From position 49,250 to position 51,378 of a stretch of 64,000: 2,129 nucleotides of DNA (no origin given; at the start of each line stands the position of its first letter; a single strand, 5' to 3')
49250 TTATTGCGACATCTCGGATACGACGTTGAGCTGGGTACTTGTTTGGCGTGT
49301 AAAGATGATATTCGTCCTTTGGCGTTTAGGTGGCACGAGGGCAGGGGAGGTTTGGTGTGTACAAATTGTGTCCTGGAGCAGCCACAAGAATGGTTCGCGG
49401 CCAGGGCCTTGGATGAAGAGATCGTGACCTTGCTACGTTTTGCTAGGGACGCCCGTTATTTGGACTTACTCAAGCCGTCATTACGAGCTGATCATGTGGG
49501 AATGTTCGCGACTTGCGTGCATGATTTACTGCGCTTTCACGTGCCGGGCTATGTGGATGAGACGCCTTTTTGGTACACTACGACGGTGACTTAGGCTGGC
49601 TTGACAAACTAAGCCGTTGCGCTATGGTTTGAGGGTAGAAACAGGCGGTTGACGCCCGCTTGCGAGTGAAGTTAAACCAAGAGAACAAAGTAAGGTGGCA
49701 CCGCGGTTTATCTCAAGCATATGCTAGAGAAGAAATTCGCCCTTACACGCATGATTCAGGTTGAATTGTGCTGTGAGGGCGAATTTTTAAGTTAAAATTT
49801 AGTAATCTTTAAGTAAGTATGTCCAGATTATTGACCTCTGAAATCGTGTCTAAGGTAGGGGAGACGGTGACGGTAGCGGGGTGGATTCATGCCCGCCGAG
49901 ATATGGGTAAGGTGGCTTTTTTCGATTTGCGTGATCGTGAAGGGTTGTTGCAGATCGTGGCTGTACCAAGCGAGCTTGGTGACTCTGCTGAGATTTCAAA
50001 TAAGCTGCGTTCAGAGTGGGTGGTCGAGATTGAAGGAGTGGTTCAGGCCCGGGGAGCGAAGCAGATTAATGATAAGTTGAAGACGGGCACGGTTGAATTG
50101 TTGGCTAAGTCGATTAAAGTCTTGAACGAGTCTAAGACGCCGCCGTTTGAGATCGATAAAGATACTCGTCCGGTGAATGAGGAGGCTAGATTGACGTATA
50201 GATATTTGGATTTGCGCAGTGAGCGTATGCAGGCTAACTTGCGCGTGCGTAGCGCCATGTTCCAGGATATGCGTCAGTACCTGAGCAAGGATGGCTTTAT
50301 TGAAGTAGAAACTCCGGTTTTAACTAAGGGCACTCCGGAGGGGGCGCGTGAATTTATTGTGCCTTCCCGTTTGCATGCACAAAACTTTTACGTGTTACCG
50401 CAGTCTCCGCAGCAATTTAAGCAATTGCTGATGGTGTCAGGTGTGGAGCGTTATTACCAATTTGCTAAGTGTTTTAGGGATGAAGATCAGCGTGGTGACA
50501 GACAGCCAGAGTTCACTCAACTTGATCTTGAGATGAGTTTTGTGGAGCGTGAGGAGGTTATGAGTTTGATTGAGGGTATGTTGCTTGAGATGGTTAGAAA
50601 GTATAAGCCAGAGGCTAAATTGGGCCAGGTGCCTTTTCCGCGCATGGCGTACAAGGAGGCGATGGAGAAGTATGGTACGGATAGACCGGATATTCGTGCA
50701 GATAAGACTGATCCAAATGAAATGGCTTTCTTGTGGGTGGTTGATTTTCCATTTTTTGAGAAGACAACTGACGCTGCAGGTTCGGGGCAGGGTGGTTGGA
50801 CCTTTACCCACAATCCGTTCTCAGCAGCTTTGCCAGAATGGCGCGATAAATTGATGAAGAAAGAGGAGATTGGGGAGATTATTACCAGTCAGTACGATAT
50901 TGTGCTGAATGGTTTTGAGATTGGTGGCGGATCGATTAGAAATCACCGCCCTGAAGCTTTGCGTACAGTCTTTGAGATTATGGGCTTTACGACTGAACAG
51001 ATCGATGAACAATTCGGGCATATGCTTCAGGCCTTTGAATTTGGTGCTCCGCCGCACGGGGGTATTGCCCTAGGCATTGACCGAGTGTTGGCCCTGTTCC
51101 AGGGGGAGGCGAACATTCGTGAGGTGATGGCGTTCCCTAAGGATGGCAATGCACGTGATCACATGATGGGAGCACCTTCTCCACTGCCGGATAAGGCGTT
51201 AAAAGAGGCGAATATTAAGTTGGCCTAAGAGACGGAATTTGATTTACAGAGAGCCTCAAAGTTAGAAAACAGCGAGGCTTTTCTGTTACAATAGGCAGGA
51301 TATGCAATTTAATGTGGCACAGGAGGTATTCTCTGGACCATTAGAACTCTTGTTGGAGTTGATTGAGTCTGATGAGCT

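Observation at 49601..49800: T-box riboswitch with Asp specificity controlling a minimal aspS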

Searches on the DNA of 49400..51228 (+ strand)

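Call 3: search_rna_families(source=window, start=49400, end=49900, threshold=evalue, max_evalue=10, show_alignments=5)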
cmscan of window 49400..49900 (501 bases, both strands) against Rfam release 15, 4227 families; matches with E-value up to 10: 7.
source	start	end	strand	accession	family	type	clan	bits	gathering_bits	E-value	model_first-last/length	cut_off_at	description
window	49738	49785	+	RF04147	MIR6224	Gene; miRNA;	-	19.8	171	0.15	66-114/176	no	MIR6224 microRNA precursor family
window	49731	49788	+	RF03908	MIR6459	Gene; miRNA;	-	16.9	100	0.92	1-87/87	no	MIR6459 microRNA precursor family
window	49687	49788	+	RF02397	sau-5971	Gene; sRNA;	-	16.9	90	2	1-96/96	no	Staphylococcus sRNA sau-5971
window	49804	49843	+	RF00533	snoMe18S-Gm1358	Gene; snRNA; snoRNA; CD-box;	-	14.8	50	8.5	36-75/79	no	Small nucleolar RNA Me18S-Gm1358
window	49607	49747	+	RF00230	T-box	Cis-reg; leader;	-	14.2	93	0.76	1-219/219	no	T-box leader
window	49733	49786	-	RF03908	MIR6459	Gene; miRNA;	-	13.6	100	8.4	21-67/87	no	MIR6459 microRNA precursor family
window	49624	49693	+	RF02924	skipping-rope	Gene; sRNA;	-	12.4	36.7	7.8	1-80/80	no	skipping-rope RNA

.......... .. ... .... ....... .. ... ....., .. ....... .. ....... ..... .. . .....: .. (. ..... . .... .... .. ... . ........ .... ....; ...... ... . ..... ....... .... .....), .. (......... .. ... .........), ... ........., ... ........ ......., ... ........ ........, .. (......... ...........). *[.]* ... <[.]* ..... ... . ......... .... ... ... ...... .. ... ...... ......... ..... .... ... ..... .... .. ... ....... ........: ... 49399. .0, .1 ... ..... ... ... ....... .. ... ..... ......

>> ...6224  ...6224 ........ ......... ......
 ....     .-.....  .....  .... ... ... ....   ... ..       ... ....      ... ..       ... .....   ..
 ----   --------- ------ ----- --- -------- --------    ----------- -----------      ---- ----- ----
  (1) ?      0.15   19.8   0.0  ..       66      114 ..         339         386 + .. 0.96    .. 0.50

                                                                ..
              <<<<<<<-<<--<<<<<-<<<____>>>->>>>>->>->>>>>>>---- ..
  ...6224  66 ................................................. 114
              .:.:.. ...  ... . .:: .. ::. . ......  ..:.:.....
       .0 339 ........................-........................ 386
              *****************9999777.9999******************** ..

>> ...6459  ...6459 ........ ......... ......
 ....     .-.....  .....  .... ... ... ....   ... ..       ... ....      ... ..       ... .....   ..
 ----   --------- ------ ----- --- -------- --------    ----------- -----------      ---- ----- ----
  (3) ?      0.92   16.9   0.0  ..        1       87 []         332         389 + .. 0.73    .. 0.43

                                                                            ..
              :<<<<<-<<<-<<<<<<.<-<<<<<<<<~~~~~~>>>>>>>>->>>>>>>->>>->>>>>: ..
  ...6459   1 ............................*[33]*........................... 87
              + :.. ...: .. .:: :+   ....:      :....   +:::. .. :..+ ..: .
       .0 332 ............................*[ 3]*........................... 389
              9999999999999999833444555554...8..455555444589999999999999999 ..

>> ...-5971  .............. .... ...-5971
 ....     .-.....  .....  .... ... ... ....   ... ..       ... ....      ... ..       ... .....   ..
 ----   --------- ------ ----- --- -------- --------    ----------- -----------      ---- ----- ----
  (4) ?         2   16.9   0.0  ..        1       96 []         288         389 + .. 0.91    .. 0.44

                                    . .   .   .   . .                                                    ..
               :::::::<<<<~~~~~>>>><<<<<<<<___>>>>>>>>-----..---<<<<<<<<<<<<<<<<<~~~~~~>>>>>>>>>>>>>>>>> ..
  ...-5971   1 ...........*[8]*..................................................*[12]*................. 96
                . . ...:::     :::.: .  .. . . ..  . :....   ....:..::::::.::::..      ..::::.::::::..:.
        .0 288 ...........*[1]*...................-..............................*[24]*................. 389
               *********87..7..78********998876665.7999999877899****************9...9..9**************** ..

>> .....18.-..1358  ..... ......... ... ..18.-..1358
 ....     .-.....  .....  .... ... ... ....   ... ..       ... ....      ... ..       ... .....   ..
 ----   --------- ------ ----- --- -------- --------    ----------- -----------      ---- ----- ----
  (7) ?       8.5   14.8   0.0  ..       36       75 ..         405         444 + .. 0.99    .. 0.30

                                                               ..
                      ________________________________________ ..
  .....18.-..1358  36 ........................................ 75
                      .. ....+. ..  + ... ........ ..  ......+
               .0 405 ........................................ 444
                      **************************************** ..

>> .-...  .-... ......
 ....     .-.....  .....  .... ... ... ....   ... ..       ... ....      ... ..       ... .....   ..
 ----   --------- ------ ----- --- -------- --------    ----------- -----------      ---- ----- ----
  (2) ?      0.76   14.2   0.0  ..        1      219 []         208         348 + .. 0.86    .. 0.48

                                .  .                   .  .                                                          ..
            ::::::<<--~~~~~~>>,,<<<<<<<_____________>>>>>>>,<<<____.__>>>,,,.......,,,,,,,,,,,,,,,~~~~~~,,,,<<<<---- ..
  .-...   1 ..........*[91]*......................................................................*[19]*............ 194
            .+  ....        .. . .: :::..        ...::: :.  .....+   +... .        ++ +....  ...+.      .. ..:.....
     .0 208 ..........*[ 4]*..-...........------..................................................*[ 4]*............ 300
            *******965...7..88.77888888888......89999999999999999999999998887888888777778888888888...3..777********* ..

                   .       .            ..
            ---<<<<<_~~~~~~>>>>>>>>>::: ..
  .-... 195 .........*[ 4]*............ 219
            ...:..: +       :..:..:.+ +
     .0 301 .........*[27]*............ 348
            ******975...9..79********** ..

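Call 24: search_rna_families(sources=[L001, L002, L003, L004, L005, L007, L008, L009, L011, L016, L052, L033, L062, L113, L096, L072], threshold=gathering)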
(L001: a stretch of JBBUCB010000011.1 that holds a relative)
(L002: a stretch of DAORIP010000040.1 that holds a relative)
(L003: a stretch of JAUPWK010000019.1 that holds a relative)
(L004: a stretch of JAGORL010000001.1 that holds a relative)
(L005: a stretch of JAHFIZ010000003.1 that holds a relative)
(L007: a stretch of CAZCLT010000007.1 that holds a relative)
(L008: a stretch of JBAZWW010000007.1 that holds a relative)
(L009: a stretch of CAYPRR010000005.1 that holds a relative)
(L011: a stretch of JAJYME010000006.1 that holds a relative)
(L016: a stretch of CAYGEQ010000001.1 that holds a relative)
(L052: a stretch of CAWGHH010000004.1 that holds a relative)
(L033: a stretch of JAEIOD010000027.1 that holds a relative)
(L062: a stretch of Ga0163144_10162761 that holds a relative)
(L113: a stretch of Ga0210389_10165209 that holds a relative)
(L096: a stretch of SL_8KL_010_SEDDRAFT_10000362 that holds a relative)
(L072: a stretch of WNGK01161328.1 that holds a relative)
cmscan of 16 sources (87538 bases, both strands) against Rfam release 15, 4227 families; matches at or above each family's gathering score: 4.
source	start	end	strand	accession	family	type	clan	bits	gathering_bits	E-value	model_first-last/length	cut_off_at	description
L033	4458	4539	-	RF01051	c-di-GMP-I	Cis-reg; riboswitch;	CL00126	64.6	35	3.1e-10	1-87/87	no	c-di-GMP-I riboswitch aptamer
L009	1851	1923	-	RF00005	tRNA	Gene; tRNA;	CL00001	64.4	29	1.5e-11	1-71/71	no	tRNA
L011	5107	5177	-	RF00005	tRNA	Gene; tRNA;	CL00001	58.1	29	8.2e-10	1-71/71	no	tRNA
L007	5898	5970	+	RF00005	tRNA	Gene; tRNA;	CL00001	47.1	29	8.7e-07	1-71/71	no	tRNA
